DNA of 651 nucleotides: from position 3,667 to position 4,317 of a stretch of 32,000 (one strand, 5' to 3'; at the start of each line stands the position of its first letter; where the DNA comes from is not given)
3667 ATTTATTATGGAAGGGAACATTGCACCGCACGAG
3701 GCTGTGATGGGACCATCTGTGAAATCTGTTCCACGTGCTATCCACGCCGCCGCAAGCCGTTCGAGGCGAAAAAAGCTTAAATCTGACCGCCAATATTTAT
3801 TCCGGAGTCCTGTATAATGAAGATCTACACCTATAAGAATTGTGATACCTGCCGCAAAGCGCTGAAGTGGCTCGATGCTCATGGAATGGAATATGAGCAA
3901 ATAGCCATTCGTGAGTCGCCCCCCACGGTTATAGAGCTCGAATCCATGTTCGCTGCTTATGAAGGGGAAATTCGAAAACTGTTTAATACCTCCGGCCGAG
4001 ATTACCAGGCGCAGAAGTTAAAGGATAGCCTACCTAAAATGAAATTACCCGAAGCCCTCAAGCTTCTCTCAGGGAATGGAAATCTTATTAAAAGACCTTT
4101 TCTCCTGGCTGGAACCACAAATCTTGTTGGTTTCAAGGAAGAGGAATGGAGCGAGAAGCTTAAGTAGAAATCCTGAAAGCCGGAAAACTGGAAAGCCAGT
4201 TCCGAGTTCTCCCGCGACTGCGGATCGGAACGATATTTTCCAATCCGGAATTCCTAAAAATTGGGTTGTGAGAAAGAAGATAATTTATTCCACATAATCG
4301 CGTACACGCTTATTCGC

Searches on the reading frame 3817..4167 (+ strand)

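Call 8: search_protein_families(library=pfam, proteins=[window:3817-4167:+], max_evalue=0.01)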
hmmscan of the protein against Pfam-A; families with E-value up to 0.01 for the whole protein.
window:3817-4167:+ (116 aa): 2 families
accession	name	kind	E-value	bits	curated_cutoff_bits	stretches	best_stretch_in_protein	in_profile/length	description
PF03960.21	ArsC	-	1.5e-16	60.9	24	1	4-113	1-78/79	ArsC family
PF00462.30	Glutaredoxin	-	3.4e-05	24.4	22.9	1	2-42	2-42/60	Glutaredoxin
